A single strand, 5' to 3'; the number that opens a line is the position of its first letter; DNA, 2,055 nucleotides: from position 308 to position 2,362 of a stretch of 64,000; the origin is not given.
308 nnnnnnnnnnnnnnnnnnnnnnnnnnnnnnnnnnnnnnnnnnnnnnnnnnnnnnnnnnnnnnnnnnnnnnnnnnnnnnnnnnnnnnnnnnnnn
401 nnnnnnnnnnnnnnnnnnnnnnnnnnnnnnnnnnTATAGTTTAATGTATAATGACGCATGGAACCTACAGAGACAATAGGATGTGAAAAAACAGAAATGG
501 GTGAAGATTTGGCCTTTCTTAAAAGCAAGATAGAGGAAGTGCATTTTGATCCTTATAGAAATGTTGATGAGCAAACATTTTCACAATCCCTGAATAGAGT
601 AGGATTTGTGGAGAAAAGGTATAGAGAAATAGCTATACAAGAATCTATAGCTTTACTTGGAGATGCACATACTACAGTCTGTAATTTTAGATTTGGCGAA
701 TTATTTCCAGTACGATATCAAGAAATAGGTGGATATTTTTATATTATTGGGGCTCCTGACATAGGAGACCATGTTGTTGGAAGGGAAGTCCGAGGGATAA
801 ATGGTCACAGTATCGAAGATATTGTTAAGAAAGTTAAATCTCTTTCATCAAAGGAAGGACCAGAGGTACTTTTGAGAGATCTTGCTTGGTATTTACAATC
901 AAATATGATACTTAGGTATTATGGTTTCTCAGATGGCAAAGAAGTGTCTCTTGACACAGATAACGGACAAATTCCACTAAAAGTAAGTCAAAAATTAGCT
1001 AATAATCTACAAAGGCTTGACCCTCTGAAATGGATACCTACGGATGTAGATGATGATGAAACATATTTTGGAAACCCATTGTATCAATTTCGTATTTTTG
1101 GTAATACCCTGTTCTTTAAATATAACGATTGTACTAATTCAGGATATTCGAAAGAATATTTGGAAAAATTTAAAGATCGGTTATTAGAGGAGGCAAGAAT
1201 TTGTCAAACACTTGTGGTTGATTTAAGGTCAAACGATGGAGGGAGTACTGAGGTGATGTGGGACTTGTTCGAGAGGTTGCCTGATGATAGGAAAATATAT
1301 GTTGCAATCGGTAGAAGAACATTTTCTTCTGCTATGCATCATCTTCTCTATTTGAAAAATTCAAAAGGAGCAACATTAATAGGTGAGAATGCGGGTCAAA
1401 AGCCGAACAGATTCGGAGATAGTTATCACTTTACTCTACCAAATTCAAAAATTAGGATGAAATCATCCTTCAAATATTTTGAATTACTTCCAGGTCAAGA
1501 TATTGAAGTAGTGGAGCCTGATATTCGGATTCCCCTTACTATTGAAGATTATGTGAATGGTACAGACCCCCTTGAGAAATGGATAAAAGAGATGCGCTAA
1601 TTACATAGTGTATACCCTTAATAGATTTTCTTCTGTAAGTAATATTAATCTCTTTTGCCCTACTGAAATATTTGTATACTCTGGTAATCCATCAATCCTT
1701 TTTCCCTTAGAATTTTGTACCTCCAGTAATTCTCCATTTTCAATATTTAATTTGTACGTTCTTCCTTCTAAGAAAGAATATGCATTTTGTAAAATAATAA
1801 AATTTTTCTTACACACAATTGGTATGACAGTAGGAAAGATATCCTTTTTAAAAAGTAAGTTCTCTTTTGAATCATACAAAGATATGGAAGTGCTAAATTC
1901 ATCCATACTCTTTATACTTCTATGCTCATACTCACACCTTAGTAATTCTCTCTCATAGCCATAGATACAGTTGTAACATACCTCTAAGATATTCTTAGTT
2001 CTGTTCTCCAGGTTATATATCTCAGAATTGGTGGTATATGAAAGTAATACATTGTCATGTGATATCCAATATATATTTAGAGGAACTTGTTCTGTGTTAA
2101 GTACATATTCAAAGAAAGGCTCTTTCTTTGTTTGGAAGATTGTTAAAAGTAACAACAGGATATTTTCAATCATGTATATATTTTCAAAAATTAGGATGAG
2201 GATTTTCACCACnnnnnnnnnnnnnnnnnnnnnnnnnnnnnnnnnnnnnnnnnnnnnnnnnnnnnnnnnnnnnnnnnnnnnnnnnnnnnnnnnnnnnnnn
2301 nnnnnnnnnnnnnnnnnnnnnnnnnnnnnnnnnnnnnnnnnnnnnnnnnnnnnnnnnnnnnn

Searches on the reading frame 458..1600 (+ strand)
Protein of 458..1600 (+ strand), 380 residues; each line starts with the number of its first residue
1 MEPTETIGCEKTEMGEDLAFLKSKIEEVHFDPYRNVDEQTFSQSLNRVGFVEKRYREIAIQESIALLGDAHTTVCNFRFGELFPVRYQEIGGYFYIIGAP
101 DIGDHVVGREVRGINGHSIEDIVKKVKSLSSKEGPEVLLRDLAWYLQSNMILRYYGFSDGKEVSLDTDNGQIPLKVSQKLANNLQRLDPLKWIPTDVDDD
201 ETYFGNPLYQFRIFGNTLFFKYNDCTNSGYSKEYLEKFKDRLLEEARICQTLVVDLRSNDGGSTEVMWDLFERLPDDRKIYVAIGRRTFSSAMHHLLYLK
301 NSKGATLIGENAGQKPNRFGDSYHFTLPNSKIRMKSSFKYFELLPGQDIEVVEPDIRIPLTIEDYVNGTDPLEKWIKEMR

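Call 13: search_protein_families(library=pfam, proteins=[window:458-1600:+])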
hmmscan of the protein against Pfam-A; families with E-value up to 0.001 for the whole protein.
window:458-1600:+ (380 aa): 1 family
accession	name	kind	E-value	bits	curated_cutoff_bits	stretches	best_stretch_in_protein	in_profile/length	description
PF03572.23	Peptidase_S41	-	7.9e-07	29.2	24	0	232-271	15-52/165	Peptidase family S41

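Call 60: find_encoding_contigs(protein=window:458-1600:+, flank=10000, max_places=1)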
Protein window:458-1600:+ (380 aa): 9 contigs read that carry it; 1 place shown.
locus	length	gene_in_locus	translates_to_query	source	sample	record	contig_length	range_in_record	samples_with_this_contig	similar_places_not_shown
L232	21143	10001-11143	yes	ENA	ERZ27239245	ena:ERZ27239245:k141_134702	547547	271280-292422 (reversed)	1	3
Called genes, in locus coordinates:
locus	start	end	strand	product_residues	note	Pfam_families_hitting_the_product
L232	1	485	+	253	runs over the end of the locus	PF13489:Methyltransf_23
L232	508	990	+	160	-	PF04306:DUF456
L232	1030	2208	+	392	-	PF13439:Glyco_transf_4, PF00534:Glycos_transf_1, PF13692:Glyco_trans_1_4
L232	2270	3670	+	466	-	-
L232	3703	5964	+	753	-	PF00512:HisKA, PF13581:HATPase_c_2 (faint), PF02518:HATPase_c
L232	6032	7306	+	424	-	PF13353:Fer4_12 (weak), PF04055:Radical_SAM, PF13186:SPASM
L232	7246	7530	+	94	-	-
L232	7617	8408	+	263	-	-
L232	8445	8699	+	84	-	-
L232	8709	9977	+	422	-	PF01554:MatE (weak), PF01943:Polysacc_synt, PF13440:Polysacc_synt_3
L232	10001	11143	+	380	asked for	PF03572:Peptidase_S41 (faint)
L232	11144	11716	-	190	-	-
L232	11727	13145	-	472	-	PF01551:Peptidase_M23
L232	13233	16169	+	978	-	PF07517:SecA_DEAD, PF01043:SecA_PP_bind, PF21090:P-loop_SecA, PF07516:SecA_SW, PF02810:SEC-C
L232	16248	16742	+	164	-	-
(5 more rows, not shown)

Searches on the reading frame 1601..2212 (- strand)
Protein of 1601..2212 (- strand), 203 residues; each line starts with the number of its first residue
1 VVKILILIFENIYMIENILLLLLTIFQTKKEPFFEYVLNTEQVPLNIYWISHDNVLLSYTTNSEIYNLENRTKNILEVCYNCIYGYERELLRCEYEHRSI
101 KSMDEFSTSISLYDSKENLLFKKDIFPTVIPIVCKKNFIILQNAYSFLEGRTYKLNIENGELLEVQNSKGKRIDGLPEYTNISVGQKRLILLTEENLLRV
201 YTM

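Call 13: search_protein_families(library=pfam, proteins=[window:1601-2212:-])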
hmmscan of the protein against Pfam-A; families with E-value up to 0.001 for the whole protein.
window:1601-2212:- (203 aa): 1 family
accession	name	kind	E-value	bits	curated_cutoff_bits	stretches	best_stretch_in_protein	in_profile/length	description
PF04841.19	Vps16_N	-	6.2e-05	22.4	23.4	0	23-69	241-287/410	Vps16, N-terminal region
